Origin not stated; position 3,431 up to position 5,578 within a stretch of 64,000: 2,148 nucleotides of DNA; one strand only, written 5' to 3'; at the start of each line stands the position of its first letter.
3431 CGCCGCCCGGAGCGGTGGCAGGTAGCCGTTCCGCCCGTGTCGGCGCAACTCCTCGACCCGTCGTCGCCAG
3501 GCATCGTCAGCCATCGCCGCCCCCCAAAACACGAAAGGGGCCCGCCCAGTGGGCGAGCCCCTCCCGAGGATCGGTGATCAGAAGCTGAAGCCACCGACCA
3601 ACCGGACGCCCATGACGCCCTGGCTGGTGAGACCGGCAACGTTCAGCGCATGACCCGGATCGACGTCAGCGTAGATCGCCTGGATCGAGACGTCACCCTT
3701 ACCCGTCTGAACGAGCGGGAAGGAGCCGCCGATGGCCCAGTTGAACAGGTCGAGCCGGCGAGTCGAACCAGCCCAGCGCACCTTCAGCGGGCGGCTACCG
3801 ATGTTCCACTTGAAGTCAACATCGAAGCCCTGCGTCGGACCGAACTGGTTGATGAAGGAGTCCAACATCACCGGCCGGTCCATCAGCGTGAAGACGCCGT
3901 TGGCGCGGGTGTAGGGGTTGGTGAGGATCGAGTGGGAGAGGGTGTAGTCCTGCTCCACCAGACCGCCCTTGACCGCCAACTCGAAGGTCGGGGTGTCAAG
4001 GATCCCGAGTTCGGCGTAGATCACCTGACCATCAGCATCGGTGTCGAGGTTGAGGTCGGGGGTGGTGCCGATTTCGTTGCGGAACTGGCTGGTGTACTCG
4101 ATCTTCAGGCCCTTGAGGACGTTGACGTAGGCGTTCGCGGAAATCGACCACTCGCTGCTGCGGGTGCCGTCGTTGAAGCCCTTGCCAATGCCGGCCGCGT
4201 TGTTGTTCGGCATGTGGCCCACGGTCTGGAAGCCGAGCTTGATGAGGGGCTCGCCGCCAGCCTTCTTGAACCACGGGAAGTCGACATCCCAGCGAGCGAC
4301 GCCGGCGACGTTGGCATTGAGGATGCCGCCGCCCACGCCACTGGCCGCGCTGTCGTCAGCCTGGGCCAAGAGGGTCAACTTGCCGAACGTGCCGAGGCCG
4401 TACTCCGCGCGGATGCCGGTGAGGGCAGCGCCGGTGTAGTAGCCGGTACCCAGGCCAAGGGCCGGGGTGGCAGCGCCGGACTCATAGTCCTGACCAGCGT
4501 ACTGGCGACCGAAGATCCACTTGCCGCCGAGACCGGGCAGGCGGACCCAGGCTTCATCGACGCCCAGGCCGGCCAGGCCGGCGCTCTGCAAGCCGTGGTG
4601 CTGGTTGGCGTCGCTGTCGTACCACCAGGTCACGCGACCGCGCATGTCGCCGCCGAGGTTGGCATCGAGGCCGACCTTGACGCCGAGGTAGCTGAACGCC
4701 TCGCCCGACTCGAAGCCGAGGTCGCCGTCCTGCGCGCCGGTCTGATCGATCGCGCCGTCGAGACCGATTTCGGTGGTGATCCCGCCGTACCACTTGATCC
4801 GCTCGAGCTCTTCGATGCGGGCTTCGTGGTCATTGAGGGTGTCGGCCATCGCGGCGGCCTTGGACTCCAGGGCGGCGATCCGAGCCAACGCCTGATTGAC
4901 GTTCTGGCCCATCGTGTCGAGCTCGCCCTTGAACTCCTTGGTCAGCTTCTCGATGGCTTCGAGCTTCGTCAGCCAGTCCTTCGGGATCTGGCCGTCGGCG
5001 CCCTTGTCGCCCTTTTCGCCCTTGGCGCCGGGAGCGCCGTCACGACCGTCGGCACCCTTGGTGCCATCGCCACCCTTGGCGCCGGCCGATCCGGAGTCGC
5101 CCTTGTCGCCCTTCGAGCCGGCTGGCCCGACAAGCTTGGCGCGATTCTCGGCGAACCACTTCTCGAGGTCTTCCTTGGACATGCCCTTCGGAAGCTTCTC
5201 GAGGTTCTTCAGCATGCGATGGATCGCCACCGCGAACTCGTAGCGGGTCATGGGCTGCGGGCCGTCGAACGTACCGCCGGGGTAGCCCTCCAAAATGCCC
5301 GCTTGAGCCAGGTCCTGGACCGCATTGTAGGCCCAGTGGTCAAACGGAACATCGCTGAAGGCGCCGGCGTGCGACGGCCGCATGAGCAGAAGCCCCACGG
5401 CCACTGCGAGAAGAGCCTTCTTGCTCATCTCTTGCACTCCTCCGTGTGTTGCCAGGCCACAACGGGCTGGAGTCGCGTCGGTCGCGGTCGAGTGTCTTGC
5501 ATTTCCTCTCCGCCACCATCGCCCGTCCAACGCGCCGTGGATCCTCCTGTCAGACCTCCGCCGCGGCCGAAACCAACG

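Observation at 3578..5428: SLH-anchored OmpM-like porin containing a collagen-like (G-X-Y)15 segment between the SLH domain and the coiled-coil/beta-barrel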

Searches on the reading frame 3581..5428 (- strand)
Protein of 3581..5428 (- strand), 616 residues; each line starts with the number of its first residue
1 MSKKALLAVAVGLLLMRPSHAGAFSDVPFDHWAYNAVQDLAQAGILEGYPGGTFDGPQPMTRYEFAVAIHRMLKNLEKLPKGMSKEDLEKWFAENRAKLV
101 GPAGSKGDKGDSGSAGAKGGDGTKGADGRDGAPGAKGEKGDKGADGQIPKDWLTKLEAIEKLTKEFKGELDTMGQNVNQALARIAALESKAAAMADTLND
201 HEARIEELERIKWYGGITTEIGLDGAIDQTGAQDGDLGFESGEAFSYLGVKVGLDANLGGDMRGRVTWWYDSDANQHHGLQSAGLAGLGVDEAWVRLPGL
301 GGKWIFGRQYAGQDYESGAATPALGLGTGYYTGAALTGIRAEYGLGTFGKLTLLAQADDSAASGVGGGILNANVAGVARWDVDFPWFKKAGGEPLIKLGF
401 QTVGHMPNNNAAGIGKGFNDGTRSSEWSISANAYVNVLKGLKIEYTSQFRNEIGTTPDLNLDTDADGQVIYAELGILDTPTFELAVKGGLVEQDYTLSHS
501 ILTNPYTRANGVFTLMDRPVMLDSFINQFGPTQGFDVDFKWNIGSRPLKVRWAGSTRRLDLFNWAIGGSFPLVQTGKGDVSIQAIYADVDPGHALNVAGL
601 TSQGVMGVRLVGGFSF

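Call 4: search_protein_families(library=pfam, proteins=[window:3581-5428:-], max_evalue=1)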
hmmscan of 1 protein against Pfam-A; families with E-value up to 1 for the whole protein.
window:3581-5428:- (616 aa): 6 families
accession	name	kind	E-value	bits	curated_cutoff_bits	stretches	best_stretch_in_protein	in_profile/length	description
PF00395.25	SLH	-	1.3e-09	38.3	20.8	1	24-66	2-44/44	S-layer homology domain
PF01391.23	Collagen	-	1.4e-07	31.6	27.2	1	101-147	7-53/60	Collagen triple helix repeat (20 copies)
PF10779.14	XhlA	-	0.12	13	34.7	1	166-224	2-61/67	Haemolysin XhlA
PF12095.13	CRR7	-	0.27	12.1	25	1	160-214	27-79/84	Protein CHLORORESPIRATORY REDUCTION 7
PF06705.16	SF-assemblin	-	0.28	11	30.6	1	157-207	59-110/247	SF-assemblin/beta giardin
PF10473.14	CENP-F_leu_zip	-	0.29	11.6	34.5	1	161-212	52-103/140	Leucine-rich repeats of kinetochore protein Cenp-F/LEK1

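Call 5: search_protein_families(library=ncbifam, proteins=[window:3581-5428:-], max_evalue=1)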
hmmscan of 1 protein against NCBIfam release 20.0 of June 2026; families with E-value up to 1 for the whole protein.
window:3581-5428:- (616 aa): 7 families
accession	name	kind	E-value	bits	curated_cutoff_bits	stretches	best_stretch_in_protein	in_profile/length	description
NF033921.0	por_somb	subfamily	2.5e-13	49.5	100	2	24-81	7-65/485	iron uptake porin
NF038329.2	gly_rich_SclB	equivalog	6.3e-08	32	325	1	80-148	104-167/442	LPXTG-anchored collagen-like adhesin Scl2/SclB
NF038330.1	adhesin_SclA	exception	6.9e-08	32.5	400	1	101-147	165-211/405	LPXTG-anchored collagen-like adhesin Scl1/SclA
NF046116.1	adhesin_Lcl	equivalog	7.1e-07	28.1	500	1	101-146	153-198/431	collagen-like adhesin Lcl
NF033190.2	inl_like_NEAT_1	exception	7.3e-05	21.2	1275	1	24-96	582-654/754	NEAT domain-containing leucine-rich repeat protein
NF038313.3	HisXaaSer_A4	exception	0.0002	22.2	55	1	96-146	41-91/93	His-Xaa-Ser repeat protein HxsA4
NF038218.1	IcmG_DotF_IVB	equivalog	0.25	11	200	1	154-208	124-178/266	type IVB secretion system protein IcmG/DotF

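Call 6: find_homologous_proteins(query=window:3581-5428:-, max_evalue=0.00001)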
Query window:3581-5428:- (616 aa): 144 proteins with E <= 0.00001 among 8000 candidates; the best 120 are listed.
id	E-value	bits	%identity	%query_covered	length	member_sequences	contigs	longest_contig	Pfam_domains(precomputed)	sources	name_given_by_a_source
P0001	0.0e+0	1391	100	100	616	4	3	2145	PF01391.24,PF00395.26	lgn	-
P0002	6.5e-238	809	62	100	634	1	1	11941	PF01391.24,PF00395.26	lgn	-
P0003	1.3e-236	805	62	100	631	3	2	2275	PF01391.24,PF00395.26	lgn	-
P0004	1.1e-234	799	62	100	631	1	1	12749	PF01391.24,PF00395.26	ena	-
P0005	2.1e-214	732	56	97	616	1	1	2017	PF01391.24,PF00395.26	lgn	-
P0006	7.3e-214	730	56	100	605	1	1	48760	PF01391.24,PF00395.26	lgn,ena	-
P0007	8.4e-208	710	65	75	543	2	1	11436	PF00395.26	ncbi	-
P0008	4.1e-206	704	54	100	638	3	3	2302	PF01391.24,PF00395.26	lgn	-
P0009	1.7e-205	702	54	100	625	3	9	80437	PF01391.24,PF00395.26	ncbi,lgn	-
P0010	4.9e-205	701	67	72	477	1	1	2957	-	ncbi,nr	ncbi:MAG: hypothetical protein HUU35_13620, partial [Armatimonadetes bacterium]|nr:hypothetical prot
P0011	4.8e-201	687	53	100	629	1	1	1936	PF01391.24,PF00395.26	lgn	-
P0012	4.2e-169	582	49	97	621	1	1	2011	PF01391.24,PF00395.26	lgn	-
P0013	5.7e-165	568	53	71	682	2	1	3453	PF04513.18,PF23991.2,PF00395.26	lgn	-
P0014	3.1e-164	566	45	99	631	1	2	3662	PF01391.24,PF00395.26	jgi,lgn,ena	jgi:hypothetical protein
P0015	2.1e-149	517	45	97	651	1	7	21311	PF23991.2,PF00395.26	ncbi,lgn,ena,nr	ncbi:MAG TPA: hypothetical protein DCZ72_04155 [Armatimonadetes bacterium]|nr:hypothetical protein [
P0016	2.0e-146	507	45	100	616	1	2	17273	PF01391.24,PF00395.26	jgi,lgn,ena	jgi:hypothetical protein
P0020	4.0e-126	440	55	13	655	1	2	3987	PF01391.24,PF00395.26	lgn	-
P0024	1.8e-49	187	29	87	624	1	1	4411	PF01391.24,PF00395.26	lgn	-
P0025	1.7e-34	137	28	89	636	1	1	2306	PF01391.24,PF13609.13,PF00395.26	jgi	jgi:hypothetical protein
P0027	7.6e-23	99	37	31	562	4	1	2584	PF01391.24,PF00395.26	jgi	jgi:hypothetical protein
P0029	1.7e-22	98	31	48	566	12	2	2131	PF01391.24,PF00395.26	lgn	-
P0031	3.6e-21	93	42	28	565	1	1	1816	PF01391.24,PF00395.26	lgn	-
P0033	1.6e-20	91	32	50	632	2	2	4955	PF01391.24,PF00395.26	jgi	jgi:hypothetical protein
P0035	6.8e-20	89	39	28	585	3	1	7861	PF01391.24,PF00395.26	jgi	-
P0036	1.2e-19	88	42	14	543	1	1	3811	PF01391.24,PF03895.22,PF00395.26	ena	-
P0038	5.0e-19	86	42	14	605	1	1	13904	PF01391.24,PF03895.22,PF00395.26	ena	-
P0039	1.2e-18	85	49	13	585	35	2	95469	PF01391.24,PF00395.26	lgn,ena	-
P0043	4.2e-18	83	48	17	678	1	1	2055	PF01391.24,PF00395.26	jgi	-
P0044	4.8e-18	83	36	30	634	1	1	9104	PF00395.26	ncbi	-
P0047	1.2e-17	82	42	14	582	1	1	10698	PF01391.24,PF03895.22,PF00395.26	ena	-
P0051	3.7e-17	80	66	9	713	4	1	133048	PF13801.12,PF00395.26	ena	-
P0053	5.1e-17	80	42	14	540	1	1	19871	PF01391.24,PF03895.22,PF00395.26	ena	-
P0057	1.3e-16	78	38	29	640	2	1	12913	PF00395.26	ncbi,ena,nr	ncbi:MAG TPA: S-layer homology domain-containing protein [Chthonomonadaceae bacterium]|nr:S-layer ho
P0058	1.9e-16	78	43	12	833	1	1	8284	PF01391.24,PF13018.12,PF03895.22,PF05658.20,PF00395.26,PF05662.20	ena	-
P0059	5.2e-16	76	34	34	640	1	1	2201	PF01391.24,PF00395.26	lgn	-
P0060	5.5e-16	76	41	16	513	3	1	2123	PF01391.24,PF03895.22,PF00395.26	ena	-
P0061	8.6e-16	76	35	43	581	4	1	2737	PF01391.24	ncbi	-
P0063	1.0e-15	75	42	14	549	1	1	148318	PF01391.24,PF03895.22,PF00395.26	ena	-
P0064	1.1e-15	75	42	14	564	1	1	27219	PF01391.24,PF03895.22,PF00395.26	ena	-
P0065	1.2e-15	75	64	9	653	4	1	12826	PF00395.26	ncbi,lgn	-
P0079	2.2e-14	71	41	16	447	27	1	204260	PF01391.24,PF03895.22,PF00395.26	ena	-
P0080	2.2e-14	71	68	9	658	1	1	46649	PF00395.26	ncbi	-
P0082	2.8e-14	71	41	16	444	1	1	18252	PF01391.24,PF03895.22,PF00395.26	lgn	-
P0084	3.2e-14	70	51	12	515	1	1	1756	PF01391.24,PF00395.26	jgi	-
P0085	5.6e-14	70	41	16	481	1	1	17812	PF01391.24,PF03895.22,PF00395.26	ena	-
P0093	3.0e-13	67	41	16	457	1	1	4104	PF01391.24,PF03895.22,PF00395.26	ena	-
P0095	4.8e-13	66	30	49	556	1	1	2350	PF01391.24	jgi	jgi:hypothetical protein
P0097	7.8e-13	66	66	9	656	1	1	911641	PF00395.26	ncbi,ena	-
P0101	2.0e-12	64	41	16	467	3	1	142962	PF01391.24,PF03895.22,PF00395.26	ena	-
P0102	2.2e-12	64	32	46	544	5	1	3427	PF01391.24,PF00395.26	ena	-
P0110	1.6e-11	61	49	12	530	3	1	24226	PF00395.26,PF16930.12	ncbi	-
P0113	2.4e-11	61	43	14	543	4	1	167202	PF00395.26,PF16930.12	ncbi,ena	-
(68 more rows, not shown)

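Call 7: search_solved_structures(query=window:3581-5428:-, max_evalue=1)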
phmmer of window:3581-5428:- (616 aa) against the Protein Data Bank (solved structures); distinct sequences matched with E-value up to 1: 50.
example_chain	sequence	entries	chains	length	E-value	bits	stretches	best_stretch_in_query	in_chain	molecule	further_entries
8bz2_A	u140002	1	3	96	7.5e-13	50.8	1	21-78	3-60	S-layer homology domain-containing protein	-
8bys_A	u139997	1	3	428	5e-12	48.1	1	11-78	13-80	S-layer homology domain-containing protein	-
7zgx_A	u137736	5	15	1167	7.2e-12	47.6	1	20-140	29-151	S-layer protein SlpA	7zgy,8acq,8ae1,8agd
8bym_A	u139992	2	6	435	2.1e-11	46.1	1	21-78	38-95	S-layer homology domain-containing protein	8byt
6bt4_A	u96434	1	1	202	0.00018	23.1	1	20-93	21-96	S-layer protein sap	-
9wxp_AJ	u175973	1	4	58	0.00037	22.1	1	101-148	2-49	Collagen type IX alpha 1 chain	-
3pyw_A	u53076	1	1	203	0.0004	22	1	23-93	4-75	S-layer protein sap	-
9g93_A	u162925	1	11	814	0.00059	21.4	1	12-92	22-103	S-layer protein sap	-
9wxp_ED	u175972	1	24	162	0.00065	21.3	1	99-146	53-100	Collagen type II alpha 1 chain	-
9wxp_CA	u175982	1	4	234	0.0024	19.5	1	101-145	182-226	Fibrillar collagen NC1 domain-containing protein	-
9wxp_AB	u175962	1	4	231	0.0041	18.7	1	101-146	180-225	Chromaffin granule amine transporter isoform X1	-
8zxl_X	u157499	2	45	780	0.0042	18.6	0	100-146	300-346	spindlefibril | axialfibril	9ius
9wxp_BK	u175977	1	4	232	0.0056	18.2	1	96-147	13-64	Collagen type IX alpha 2 chain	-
9wxp_BL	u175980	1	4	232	0.0064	18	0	101-147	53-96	Collagen alpha-3(IX) chain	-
3hqv_B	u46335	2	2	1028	0.009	17.5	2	101-148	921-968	Collagen alpha-2(I) chain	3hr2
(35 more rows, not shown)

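Call 20: find_related_loci(query=A1, collection=genome_contigs, flank=6000)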
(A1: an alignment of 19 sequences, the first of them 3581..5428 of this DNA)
Query A1 (616 aa) in genome_contigs; peptide patterns used: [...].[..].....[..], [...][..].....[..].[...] (x = any residue, [..] = any of these).
157 stretches matched a pattern; 129 encode a relative of the query (tblastn E <= 1e-3); the best 80 are kept; 78 distinct loci.
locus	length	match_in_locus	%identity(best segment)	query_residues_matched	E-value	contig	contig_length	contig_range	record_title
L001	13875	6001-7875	54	1-616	0e+0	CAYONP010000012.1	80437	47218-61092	MAG TPA_asm: uncultured Fimbriimonadaceae bacterium isolate SRP323723_co1_122 genome assembly, contig: NODE_273_length_8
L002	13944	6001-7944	53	1-616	0e+0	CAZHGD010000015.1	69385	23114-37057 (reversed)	MAG TPA_asm: uncultured Fimbriimonadaceae bacterium isolate SRP216815_co1_259 genome assembly, contig: NODE_443_length_6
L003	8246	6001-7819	53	9-595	5e-140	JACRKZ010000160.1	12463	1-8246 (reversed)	MAG: Armatimonadetes bacterium isolate NC_groundwater_1868_Pr3_B-0.1um_69_17 SR2-18-B1_coassembly_445050, whole genome s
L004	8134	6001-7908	45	1-595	5e-155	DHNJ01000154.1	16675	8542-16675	MAG TPA_asm: Armatimonadetes bacterium UBA5419 UBA5419_contig_10937, whole genome shotgun sequence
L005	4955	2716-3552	32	7-313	1e-30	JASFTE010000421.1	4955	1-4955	MAG: Armatimonadota bacterium isolate D1103U20metaG_Bin_143 D1103U20metaG_FD_scaffold_7174_c1, whole genome shotgun sequ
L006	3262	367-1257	30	1-310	4e-29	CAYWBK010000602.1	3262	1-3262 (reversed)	MAG TPA_asm: uncultured Armatimonadia bacterium isolate binchicken_co3_96 genome assembly, contig: NODE_100838_length_32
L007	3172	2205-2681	43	18-189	1e-28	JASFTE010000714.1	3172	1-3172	MAG: Armatimonadota bacterium isolate D1103U20metaG_Bin_143 D1103U20metaG_FD_scaffold_15071_c1, whole genome shotgun seq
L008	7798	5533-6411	30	1-310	2e-28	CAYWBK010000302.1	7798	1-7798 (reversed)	MAG TPA_asm: uncultured Armatimonadia bacterium isolate binchicken_co3_96 genome assembly, contig: NODE_30626_length_779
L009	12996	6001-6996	31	26-396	3e-28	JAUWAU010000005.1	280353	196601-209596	MAG: Armatimonadota bacterium isolate CSMAG_1302 CSMAG_1302_k141_658039_length_280353_cov_28.9956, whole genome shotgun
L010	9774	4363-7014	30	3-311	1e-27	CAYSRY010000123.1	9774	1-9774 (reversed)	MAG TPA_asm: uncultured Armatimonadia bacterium isolate SRP192927_co3_32 genome assembly, contig: NODE_17966_length_9774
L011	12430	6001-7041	30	3-313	5e-26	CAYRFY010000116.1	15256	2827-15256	MAG TPA_asm: uncultured Armatimonadia bacterium isolate binchicken_co39_10 genome assembly, contig: NODE_9424_length_152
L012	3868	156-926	33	21-310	7e-26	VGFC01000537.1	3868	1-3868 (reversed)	MAG: Armatimonadetes bacterium isolate K_DeepCast_250m_m2_231 K_DeepCast_250m_m2_231_Ga0194125_10053597, whole genome sh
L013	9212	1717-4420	30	3-310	2e-25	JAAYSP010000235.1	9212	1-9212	MAG: candidate division WS1 bacterium isolate AS23ysBPME_352 243228_AS23, whole genome shotgun sequence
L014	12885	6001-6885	30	21-315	6e-25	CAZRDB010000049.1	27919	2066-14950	MAG TPA_asm: uncultured Armatimonadia bacterium isolate binchicken_co26_97 genome assembly, contig: NODE_2423_length_279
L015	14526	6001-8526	36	1-236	6e-25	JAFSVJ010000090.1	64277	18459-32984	MAG: Abditibacteriota bacterium isolate RGIG3508 Goat_Rumen.Co__c1957869, whole genome shotgun sequence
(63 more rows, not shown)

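Call 32: predict_structure(alignment_id=A3)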
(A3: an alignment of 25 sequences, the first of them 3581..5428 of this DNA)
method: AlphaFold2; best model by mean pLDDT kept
length: 616 residues; sequences in the alignment: 25
mean_pLDDT: 73.0   pTM: 0.62
mean pLDDT of the five models: 73.0, 72.5, 72.1, 70.5, 70.0
residues with pLDDT >= 90: 187; 70-90: 181; 50-70: 128; < 50: 120
segments of 3 or more residues with pLDDT < 50: 1-7, 12-68, 100-148
pLDDT, mean of each block of 10 residues (from residue 1): 45 39 33 45 38 38 45 57 64 62 35 33 37 40 43 63 57 62 67 62 57 90 72 60 79 88 90 77 75 89 91 82 74 91 89 90 52 91 84 88 90 78 91 91 95 88 89 93 95 91 76 85 86 95 93 93 94 89 92 78 86 91
secondary structure, 60 per line:
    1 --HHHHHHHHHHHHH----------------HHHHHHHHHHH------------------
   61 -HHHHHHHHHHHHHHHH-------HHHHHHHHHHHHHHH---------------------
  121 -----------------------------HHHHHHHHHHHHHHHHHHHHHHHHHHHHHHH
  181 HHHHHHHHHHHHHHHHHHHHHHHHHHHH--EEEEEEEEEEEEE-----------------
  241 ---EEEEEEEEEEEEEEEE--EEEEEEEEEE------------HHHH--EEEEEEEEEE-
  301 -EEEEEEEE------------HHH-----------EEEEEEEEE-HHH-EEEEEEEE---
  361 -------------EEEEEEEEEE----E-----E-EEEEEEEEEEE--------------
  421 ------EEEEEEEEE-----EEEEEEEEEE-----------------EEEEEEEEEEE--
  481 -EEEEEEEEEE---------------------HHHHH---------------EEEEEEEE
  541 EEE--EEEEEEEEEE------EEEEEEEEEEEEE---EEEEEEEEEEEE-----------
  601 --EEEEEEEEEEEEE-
elements in order: H3-15 H32-42 H62-77 H85-99 H150-208 E211-223 E244-259 E262-271 H284-287 E290-299 E302-309 E336-344 E350-357 E374-383 E396-406 E427-435 E441-450 E468-478 E482-491 H513-517 E533-543 E546-555 E562-574 E578-589 E603-615

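Call 35: fold_search(model_id=the predicted structure, library=pdb)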
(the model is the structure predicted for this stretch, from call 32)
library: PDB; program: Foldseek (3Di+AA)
matches with E <= 10: 963; with E <= 0.001: 240
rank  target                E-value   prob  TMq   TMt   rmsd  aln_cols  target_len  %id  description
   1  5ldt_A                1.8e-10  1.00  0.36  0.51   9.7       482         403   13  Crystal Structures of MOMP from Campylobacter jejuni (released 2016-10-26)
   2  8wv0_B                3.6e-10  1.00  0.30  0.48   9.9       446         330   14  Outer membrane porin of Burkholderia pseudomallei (BpsOmp38) (released 2024-10-30)
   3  8bym_A                5.8e-10  1.00  0.35  0.61   7.6       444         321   12  Outer membrane attachment porin OmpM1 from Veillonella parvula (released 2023-11-08)
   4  3rbh_A                6.4e-10  1.00  0.38  0.52   8.6       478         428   10  Structure of alginate export protein AlgE from Pseudomonas aeruginosa (released 2011-07-27)
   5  8jto                  8.0e-10  1.00  0.31  0.48   9.8       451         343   14  Outer membrane porin of Burkholderia pseudomallei (BpsOmp38) in complex with ceftazidime (released 2024-06-26)
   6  8bys_B                9.9e-10  1.00  0.35  0.61   7.7       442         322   12  Outer membrane attachment porin OmpM1 from Veillonella parvula, native (released 2023-11-08)
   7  3rbh_D                1.3e-09  1.00  0.31  0.43  15.4       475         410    9  Structure of alginate export protein AlgE from Pseudomonas aeruginosa (released 2011-07-27)
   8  7acg                  1.4e-09  1.00  0.38  0.48   8.3       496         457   10  In meso structure of the alginate exporter, AlgE, from Pseudomonas aeruginosa in 9.8 monoacylglycerol (released 2020-12-16)
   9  8wv0_A                1.6e-09  1.00  0.30  0.49  10.1       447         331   15  Outer membrane porin of Burkholderia pseudomallei (BpsOmp38) (released 2024-10-30)
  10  8bys_A                1.8e-09  1.00  0.34  0.59   8.0       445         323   13  Outer membrane attachment porin OmpM1 from Veillonella parvula, native (released 2023-11-08)
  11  5ldv                  2.0e-09  1.00  0.38  0.54   8.9       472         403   12  Crystal Structures of MOMP from Campylobacter jejuni (released 2016-10-26)
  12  7vtz                  2.0e-09  1.00  0.39  0.51   8.2       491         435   10  Chitoporin from Escherichia coli (released 2022-11-09)
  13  5mdo_A                2.1e-09  1.00  0.31  0.49  11.2       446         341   10  Crystal structure of in vitro folded Chitoporin VhChip from Vibrio harveyi (crystal form I) (released 2017-12-20)
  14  8q2o                  2.2e-09  1.00  0.38  0.48   9.0       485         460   10  Structure of alginate transporter AlgE from P. aeruginosa PAO1 by using Se-MAG for the the lipid cubic phase crystalliza (released 2024-05-15)
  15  5d5d                  2.4e-09  1.00  0.40  0.58   7.7       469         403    9  In meso in situ serial X-ray crystallography structure of AlgE at 100 K (released 2016-01-13)
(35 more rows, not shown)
